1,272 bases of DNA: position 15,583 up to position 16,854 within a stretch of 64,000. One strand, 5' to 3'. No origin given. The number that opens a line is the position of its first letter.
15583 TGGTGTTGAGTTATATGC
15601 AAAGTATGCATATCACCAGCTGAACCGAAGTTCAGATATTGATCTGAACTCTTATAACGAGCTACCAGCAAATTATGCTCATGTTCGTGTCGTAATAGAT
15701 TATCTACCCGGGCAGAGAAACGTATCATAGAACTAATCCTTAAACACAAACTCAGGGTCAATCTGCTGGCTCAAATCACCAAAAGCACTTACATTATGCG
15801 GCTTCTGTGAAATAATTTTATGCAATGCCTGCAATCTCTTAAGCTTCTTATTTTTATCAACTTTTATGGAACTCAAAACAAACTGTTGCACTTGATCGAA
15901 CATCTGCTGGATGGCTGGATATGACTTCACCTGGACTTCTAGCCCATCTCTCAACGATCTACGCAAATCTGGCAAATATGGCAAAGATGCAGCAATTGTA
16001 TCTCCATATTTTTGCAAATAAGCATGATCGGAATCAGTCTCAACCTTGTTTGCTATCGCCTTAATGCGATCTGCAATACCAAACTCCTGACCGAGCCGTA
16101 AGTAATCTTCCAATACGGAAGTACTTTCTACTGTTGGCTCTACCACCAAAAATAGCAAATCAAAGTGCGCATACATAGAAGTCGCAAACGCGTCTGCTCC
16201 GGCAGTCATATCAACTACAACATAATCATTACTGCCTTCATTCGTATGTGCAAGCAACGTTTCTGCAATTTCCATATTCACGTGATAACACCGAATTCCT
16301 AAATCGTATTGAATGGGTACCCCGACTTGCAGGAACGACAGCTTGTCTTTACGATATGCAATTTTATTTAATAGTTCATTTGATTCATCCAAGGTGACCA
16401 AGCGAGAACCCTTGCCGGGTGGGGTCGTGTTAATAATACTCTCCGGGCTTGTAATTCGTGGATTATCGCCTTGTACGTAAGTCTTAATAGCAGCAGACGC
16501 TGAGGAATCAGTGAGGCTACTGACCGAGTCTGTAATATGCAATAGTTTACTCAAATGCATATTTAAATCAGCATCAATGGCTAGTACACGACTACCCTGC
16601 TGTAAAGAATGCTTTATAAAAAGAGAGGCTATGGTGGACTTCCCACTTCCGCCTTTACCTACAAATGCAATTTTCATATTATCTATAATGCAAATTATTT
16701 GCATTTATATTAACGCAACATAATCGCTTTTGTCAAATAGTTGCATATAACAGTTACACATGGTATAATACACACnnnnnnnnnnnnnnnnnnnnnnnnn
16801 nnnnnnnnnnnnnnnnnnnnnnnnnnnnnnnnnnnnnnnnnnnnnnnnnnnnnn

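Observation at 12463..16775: Fur-divergent four-gene cluster: CooC-like ATPase, aminotransferase, orphan 338-aa protein, aminotransferase, with a perfect palindrome over the first gene's start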

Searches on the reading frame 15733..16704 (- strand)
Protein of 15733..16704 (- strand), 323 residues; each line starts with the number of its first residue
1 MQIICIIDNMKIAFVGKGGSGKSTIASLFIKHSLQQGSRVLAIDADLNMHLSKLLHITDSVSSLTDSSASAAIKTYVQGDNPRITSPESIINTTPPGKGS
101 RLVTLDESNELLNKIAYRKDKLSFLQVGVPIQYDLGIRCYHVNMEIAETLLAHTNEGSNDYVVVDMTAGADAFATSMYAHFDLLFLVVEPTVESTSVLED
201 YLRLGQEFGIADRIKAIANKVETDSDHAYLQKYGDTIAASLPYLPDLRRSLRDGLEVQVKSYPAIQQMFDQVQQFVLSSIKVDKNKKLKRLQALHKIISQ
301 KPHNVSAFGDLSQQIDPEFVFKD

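Call 3: search_protein_families(library=pfam, proteins=[window:15733-16704:-], max_evalue=0.01)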
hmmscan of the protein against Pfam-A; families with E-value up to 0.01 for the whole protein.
window:15733-16704:- (323 aa): 9 families
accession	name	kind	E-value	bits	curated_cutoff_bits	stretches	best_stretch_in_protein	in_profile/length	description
PF01656.29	CbiA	-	3.8e-09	37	25.4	1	16-252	6-120/125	CobQ/CobB/MinD/ParA nucleotide binding domain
PF10609.15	ParA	-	0.00018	21.5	27.1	1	13-60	8-56/246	NUBPL iron-transfer P-loop NTPase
PF13614.12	AAA_31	-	0.00033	21.1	27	1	16-57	9-50/177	AAA domain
PF00142.24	Fer4_NifH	-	0.00058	19.9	25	1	10-64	1-55/271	4Fe-4S iron sulfur cluster binding proteins, NifH/frxC family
PF00005.33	ABC_tran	-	0.0016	19.5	25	1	10-54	12-54/137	ABC transporter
PF11932.13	DUF3450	-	0.0018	18.1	32.6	1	222-300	59-137/241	Protein of unknown function (DUF3450)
PF09140.17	MipZ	-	0.0022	17.8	20.7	1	17-48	9-40/262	ATPase MipZ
PF01935.23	DUF87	-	0.0043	17.6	23.2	0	10-45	24-60/220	Helicase HerA, central domain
PF19263.5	DUF5906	-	0.0052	17.9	27.6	0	14-84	1-78/114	Family of unknown function (DUF5906)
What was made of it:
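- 15733..16677 (-): CooC-like deviant-Walker-A P-loop ATPase (314 aa) with an invariant Cys130-Tyr131-His132 and a C-terminal extension of about 60 aa. Pfam CbiA 3.8e-9 (call 3).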

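Call 4: search_protein_families(library=ncbifam, proteins=[window:15733-16704:-], max_evalue=0.01)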
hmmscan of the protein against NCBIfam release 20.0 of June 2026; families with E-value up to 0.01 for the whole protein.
window:15733-16704:- (323 aa): 17 families
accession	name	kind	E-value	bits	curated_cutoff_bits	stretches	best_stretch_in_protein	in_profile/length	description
TIGR01969.1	minD_arch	subfamily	1.5e-08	34.1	201.75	1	15-71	7-64/251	cell division ATPase MinD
NF047398.1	AAA_KGGVGR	domain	3.8e-07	30.6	90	1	17-188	11-172/190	KGGVGR-motif variant AAA ATPase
NF041546.1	ParA_partition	equivalog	1.6e-06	27.8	180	1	16-53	7-44/203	ParA family partition ATPase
TIGR03371.1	cellulose_yhjQ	equivalog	2e-05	24.2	157.85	0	17-51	10-44/246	cellulose biosynthesis protein BcsQ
TIGR03815.1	CpaE_hom_Actino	equivalog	5.5e-05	22.4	154.45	0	145-195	210-259/340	septum site-determining protein Ssd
TIGR01968.1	minD_bact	equivalog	0.00015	21.2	212.9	0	15-49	8-42/261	septum site-determining protein MinD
NF041136.1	MrpORP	equivalog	0.00022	20.6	450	1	12-65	9-63/365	iron-sulfur cluster carrier protein MrpORP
NF050088.1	Get3_fold_NosAFP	equivalog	0.00028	19.9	325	1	12-60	5-53/364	Get3/ArsA fold putative tail anchor-mediating ATPase NosAFP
NF010443.0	PRK13869.1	subfamily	0.00028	19.8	446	1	17-74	130-187/405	plasmid-partitioning protein RepA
TIGR03453.1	partition_RepA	equivalog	0.0007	18.5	348.45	1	17-73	113-169/387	plasmid partitioning protein RepA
NF010461.0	PRK13886.1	subfamily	0.0033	16.9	360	1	10-46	4-40/241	conjugal transfer protein TraL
NF008381.0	PRK11176.1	equivalog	0.0033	15.8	867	1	8-41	368-402/582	lipid A ABC transporter ATP-binding protein/permease MsbA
NF045975.1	VirB4_plasma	equivalog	0.0033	15.2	590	1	9-45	515-551/894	Mbov_0397 family ICE element conjugal transfer ATPase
TIGR03880.1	KaiC_arch_3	hypoth_equivalog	0.0064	16.1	249.45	0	7-44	14-51/224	KaiC domain-containing protein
NF033200.1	F430_CfbC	exception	0.0066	15.8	402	0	11-57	2-48/260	Ni-sirohydrochlorin a,c-diamide reductive cyclase ATP-dependent reductase subunit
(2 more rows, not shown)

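Call 12: search_solved_structures(query=window:15733-16704:-, max_evalue=0.01)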
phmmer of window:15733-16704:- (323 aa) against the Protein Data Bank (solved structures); distinct sequences matched with E-value up to 0.01: 6.
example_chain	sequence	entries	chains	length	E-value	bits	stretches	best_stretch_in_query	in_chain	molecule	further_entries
3kje_A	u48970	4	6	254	4.1e-09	39.8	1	10-275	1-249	CO dehydrogenase/acetyl-CoA synthase complex, accessory protein CooC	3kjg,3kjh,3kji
3ea0_A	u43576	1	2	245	7.3e-07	32.5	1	151-254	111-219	ATPase, ParA family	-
1ion_A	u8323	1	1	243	0.00029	23.9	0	15-68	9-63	PROBABLE CELL DIVISION INHIBITOR MIND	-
4v03_A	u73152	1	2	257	0.0016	21.5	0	14-54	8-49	SITE-DETERMINING PROTEIN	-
1g3q_A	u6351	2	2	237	0.0019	21.3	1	15-72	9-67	CELL DIVISION INHIBITOR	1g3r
1hyq_A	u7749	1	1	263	0.0026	20.8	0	15-54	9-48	CELL DIVISION INHIBITOR (MIND-1)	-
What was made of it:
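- The closest solved relative is CooC, a soluble chaperone (call 12).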

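Call 15: find_homologous_proteins(query=window:15733-16704:-, max_evalue=0.00001)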
Query window:15733-16704:- (323 aa): 5562 proteins with E <= 0.00001 among 8000 candidates; the best 120 are listed.
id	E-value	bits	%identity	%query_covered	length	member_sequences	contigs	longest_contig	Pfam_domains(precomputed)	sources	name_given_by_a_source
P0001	1.4e-206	703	100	100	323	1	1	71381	PF01656.30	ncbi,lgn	-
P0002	7.4e-67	244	41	97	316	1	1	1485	PF01656.30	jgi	jgi:CO dehydrogenase maturation factor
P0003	2.1e-66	243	40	97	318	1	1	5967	PF00142.25,PF01656.30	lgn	-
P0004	2.6e-66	242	40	97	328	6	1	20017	PF00142.25,PF01656.30,PF13614.13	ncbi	-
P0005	9.9e-66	241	38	97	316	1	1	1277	PF01656.30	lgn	-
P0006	3.5e-65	239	40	97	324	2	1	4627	PF10609.16,PF01656.30,PF13614.13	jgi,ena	jgi:CO dehydrogenase maturation factor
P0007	7.3e-65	238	40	97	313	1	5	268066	PF01656.30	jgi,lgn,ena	-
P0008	9.3e-65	237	43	97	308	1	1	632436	PF01656.30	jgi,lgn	jgi:CO dehydrogenase maturation factor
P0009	1.1e-64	237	40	97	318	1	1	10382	PF00142.25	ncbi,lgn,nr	ncbi:MAG: ATP-binding protein [Chloroflexi bacterium]|nr:MAG: ATP-binding protein [Chloroflexota bac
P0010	1.3e-64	237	40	97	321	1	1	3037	PF01656.30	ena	-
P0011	1.8e-64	236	40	100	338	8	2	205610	PF00142.25,PF01656.30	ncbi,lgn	-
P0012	4.4e-64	235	40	95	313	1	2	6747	PF10609.16,PF01656.30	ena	-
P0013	5.6e-64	235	40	97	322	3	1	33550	PF01656.30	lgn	-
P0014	6.8e-64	234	37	99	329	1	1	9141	PF01656.30,PF13614.13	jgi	jgi:CO dehydrogenase maturation factor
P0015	2.2e-63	233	40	97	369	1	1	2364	PF01656.30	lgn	-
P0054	1.1e-58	217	37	97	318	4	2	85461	PF01656.30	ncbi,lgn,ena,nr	ncbi:MAG TPA: ATP-binding protein [Candidatus Saccharibacteria bacterium]|nr:ATP-binding protein [Ca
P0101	7.2e-56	208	40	96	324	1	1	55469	PF01656.30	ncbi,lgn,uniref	ncbi:ATP-binding protein [Nocardia sp. NPDC050710]|uniref:ATP-binding protein n=1 Tax=Nocardia sp. N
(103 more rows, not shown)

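Call 16: find_encoding_contigs(protein=P0054, flank=7000, max_places=3)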
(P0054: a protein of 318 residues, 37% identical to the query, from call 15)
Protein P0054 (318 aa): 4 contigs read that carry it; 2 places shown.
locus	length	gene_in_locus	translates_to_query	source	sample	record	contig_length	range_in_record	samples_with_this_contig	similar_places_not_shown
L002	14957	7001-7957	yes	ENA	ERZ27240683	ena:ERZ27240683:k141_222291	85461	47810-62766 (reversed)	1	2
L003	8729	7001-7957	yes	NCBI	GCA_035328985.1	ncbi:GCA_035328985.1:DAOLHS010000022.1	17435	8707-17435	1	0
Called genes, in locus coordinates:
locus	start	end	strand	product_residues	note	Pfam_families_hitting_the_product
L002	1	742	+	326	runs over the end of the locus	PF00924:MS_channel_2nd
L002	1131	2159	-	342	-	PF03595:SLAC1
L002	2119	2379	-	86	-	PF00581:Rhodanese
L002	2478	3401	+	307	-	PF01266:DAO (faint), PF01946:Thi4 (weak), PF07992:Pyr_redox_2, PF13434:Lys_Orn_oxgnase (faint), PF13738:Pyr_redox_3, PF00070:Pyr_redox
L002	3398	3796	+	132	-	PF01475:FUR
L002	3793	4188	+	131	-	PF00581:Rhodanese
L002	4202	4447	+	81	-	PF00462:Glutaredoxin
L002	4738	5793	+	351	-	PF18484:CDCA (weak)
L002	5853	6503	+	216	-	-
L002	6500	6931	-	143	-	PF01475:FUR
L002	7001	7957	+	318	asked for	PF01656:CbiA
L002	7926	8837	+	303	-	PF13561:adh_short_C2 (weak), PF00106:adh_short (weak)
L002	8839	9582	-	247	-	PF01148:CTP_transf_1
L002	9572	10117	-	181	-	PF02660:G3P_acyltransf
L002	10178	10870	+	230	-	-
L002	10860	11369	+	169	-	-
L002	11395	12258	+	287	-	PF01040:UbiA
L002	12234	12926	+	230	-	-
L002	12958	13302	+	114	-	-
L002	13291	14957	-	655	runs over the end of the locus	PF02922:CBM_48, PF00128:Alpha-amylase, PF02806:Alpha-amylase_C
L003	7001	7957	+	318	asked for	PF01656:CbiA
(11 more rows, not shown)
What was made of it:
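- L002 has a separate Fur paralogue in a thioredoxin-reductase/glutaredoxin operon that better fits PerR (call 16).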

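Call 17: find_encoding_contigs(protein=P0008, flank=7000, max_places=2)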
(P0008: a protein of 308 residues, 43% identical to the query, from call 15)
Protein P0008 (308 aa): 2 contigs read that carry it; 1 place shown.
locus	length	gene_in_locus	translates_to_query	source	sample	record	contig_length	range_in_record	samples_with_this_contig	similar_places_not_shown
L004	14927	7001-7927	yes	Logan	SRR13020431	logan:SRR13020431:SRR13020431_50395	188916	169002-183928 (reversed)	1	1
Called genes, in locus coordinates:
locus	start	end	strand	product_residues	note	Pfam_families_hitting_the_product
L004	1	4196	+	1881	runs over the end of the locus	PF13245:AAA_19 (faint), PF13195:DUF4011, PF09848:SLFN-g3_helicase (faint), PF13086:AAA_11, PF13087:AAA_12, PF18741:MTES_1575, PF05406:WGR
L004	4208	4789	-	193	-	-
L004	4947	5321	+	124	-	PF08818:DUF1801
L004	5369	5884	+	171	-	PF00440:TetR_N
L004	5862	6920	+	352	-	PF00144:Beta-lactamase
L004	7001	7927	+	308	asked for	PF01656:CbiA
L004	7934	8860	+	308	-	PF00389:2-Hacid_dh, PF21799:MurD-like_N (faint), PF02826:2-Hacid_dh_C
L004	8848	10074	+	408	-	PF00155:Aminotran_1_2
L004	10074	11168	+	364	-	PF00291:PALP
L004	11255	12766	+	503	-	PF02492:cobW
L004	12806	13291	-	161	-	PF01591:6PF2K (faint), PF06414:Zeta_toxin (faint), PF08433:KTI12, PF13207:AAA_17 (weak), PF13671:AAA_33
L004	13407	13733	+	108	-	PF04266:ASCH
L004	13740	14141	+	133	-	PF24722:DUF7674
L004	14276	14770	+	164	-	-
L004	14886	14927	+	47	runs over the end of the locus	-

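Call 18: find_encoding_contigs(protein=P0101, flank=7000, max_places=2)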
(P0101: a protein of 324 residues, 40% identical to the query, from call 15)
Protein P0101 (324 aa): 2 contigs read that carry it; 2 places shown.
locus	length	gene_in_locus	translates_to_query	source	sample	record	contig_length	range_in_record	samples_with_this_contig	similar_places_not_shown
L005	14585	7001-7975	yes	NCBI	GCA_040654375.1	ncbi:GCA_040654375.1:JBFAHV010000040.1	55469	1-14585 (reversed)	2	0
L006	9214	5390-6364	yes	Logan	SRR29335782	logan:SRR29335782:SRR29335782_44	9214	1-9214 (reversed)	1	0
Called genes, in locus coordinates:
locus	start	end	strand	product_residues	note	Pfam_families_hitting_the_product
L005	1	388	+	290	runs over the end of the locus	PF00528:BPD_transp_1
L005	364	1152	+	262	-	PF13191:AAA_16 (faint), PF00005:ABC_tran, PF13304:AAA_21 (faint)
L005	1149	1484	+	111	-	PF12838:Fer4_7 (faint), PF13484:Fer4_16 (faint), PF00037:Fer4 (weak)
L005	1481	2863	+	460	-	PF07992:Pyr_redox_2, PF13450:NAD_binding_8 (faint), PF13454:NAD_binding_9 (weak)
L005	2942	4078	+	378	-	PF01883:FeS_assembly_P, PF00142:Fer4_NifH (faint), PF01656:CbiA, PF10609:ParA, PF13614:AAA_31 (weak)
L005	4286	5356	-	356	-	PF00561:Abhydrolase_1, PF12697:Abhydrolase_6, PF12146:Hydrolase_4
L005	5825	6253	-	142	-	PF03747:ADP_ribosyl_GH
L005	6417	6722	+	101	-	PF00253:Ribosomal_S14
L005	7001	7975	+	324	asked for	PF01656:CbiA (weak)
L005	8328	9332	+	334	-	PF03773:ArsP_1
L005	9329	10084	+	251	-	PF21537:DUF1980_C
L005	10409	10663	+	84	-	-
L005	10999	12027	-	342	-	PF18007:Rv3651-like_N, PF21043:Rv3651-like_C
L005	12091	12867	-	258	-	PF00106:adh_short, PF08659:KR, PF13561:adh_short_C2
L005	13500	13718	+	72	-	-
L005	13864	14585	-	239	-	PF13276:HTH_21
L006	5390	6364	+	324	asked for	PF01656:CbiA (weak)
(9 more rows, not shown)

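Call 40: search_solved_structures(query=window:15733-16677:-, max_evalue=0.0001, show_alignments=2)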
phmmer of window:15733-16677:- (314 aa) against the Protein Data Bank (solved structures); distinct sequences matched with E-value up to 0.0001: 2.
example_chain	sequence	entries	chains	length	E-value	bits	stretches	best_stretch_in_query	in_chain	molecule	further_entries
3kje_A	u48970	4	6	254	3.7e-09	40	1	1-266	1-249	CO dehydrogenase/acetyl-CoA synthase complex, accessory protein CooC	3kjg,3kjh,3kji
3ea0_A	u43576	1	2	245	8.1e-07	32.3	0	142-245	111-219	ATPase, ParA family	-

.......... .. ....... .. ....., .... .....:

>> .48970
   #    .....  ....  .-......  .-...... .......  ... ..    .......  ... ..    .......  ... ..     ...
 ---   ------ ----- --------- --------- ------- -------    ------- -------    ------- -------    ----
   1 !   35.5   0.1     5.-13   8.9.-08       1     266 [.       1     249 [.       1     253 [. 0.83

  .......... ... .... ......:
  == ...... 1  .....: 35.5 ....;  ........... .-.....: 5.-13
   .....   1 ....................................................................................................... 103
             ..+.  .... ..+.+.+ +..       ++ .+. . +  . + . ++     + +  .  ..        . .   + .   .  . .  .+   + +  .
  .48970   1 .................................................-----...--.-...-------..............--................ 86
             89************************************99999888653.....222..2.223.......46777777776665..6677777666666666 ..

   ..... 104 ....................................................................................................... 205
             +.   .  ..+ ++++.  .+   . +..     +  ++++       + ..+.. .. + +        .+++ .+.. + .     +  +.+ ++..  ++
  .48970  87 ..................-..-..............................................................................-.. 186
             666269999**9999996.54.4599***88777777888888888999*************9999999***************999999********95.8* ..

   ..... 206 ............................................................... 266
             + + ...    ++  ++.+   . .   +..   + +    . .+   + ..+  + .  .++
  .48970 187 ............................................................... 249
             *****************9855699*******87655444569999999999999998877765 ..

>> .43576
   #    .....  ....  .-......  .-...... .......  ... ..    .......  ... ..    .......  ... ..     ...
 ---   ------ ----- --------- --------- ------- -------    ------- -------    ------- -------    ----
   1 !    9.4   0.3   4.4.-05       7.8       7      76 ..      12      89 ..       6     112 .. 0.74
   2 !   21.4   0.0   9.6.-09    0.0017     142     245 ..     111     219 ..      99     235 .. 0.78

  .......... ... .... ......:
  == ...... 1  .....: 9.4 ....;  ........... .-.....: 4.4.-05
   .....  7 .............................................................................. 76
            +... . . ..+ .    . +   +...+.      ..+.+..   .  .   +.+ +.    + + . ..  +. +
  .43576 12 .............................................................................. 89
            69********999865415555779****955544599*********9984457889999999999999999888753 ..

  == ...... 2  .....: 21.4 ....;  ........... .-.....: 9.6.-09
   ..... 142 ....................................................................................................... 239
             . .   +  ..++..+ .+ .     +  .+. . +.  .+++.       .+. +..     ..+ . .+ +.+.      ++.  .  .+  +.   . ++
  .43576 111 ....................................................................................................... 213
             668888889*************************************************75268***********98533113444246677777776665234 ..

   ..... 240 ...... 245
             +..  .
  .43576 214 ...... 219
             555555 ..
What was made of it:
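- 15733..16677 (-): PDB CooC1 3kje 4e-9 over the full length, with CYH aligned to CooC's CYC (calls 12, 40).
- On CooC (CODH maturation ATPase): Full-length alignment to CooC1 3kje, E 4e-9 (calls 12, 40).
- Closest known: CooC. Same: A metal-binding motif sits at the same position on the predicted dimer interface (calls 12, 40).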

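Call 45: find_related_loci(query=A3, collection=genome_contigs, flank=8000)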
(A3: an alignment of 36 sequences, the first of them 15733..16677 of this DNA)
Query A3 (314 aa) in genome_contigs; peptide patterns used: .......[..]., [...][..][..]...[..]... (x = any residue, [..] = any of these).
600 stretches matched a pattern (row limit reached: there are more); 499 encode a relative of the query (tblastn E <= 1e-3); the best 80 are kept; 80 distinct loci.
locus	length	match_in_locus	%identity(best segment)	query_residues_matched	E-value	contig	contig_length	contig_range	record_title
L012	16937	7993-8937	38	1-314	1e-72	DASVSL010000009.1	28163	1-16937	MAG TPA_asm: Candidatus Saccharimonadales bacterium isolate SMAG_U3261 k141_391506, whole genome shotgun sequence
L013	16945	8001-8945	39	1-314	7e-63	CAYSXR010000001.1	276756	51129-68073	MAG TPA_asm: uncultured Gammaproteobacteria bacterium isolate SRP286056_co2_340 genome assembly, contig: NODE_22_length_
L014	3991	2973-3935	37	1-314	4e-62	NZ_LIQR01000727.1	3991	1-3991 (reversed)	Peterkaempfera griseoplana strain NRRL B-3064 B3064_contig_727, whole genome shotgun sequence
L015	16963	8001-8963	38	1-314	3e-62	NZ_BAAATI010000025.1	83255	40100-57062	Streptomyces carpaticus strain JCM 6915 sequence25, whole genome shotgun sequence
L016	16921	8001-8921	39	1-306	2e-61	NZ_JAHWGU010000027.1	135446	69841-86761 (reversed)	Actinoplanes sp. DH11 NODE_27_length_135446_cov_24.003200/1-135446, whole genome shotgun sequence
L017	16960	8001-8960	37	1-314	4e-61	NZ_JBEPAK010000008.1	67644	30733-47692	Kitasatospora sp. NPDC001539 NPDC001539_10_D2.ctg-0008, whole genome shotgun sequence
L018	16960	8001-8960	35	1-314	8e-61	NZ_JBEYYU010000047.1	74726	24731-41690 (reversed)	Streptomyces sp. NPDC046716 NPDC046716_298_D8.ctg-0047, whole genome shotgun sequence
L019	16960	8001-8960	35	1-314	1e-60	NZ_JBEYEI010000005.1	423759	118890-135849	Streptomyces sp. NPDC007863 NPDC007863_173_E8.ctg-0005, whole genome shotgun sequence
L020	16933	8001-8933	37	1-312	2e-60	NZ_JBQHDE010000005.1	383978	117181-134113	Micromonospora sp. H33 H33-1_scaffold5, whole genome shotgun sequence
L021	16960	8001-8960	37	1-314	3e-60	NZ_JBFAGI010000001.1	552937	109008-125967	Streptomyces sp. NPDC051000 NPDC051000_149_A2.ctg-0001, whole genome shotgun sequence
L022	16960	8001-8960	37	1-314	3e-60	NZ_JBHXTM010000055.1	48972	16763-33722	Streptomyces sp. NPDC127117 NPDC127117_T46_B3.ctg-0055, whole genome shotgun sequence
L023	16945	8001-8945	37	1-314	2e-60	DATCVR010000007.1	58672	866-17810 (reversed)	MAG TPA_asm: Jiangellaceae bacterium isolate SMAG_U7390 k141_161438, whole genome shotgun sequence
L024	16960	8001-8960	37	1-314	2e-60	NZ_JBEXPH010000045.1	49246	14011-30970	Streptomyces sp. NPDC006510 NPDC006510_9_C8.ctg-0045, whole genome shotgun sequence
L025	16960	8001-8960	35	1-314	3e-60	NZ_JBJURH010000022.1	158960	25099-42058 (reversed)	Streptomyces sp. Da 82-17 Da_82-17_AS2_SC22, whole genome shotgun sequence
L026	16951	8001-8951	37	1-311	4e-60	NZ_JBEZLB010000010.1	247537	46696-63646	Kitasatospora sp. NPDC048343 NPDC048343_50_F4.ctg-0010, whole genome shotgun sequence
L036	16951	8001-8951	38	1-313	2e-59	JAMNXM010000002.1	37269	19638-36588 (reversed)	MAG: Candidatus Paceibacterota bacterium isolate gw_gwSRR_metabat.10 gw_C224, whole genome shotgun sequence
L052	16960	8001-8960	37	1-314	2e-58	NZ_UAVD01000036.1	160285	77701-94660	Streptomyces griseus strain NCTC13033, whole genome shotgun sequence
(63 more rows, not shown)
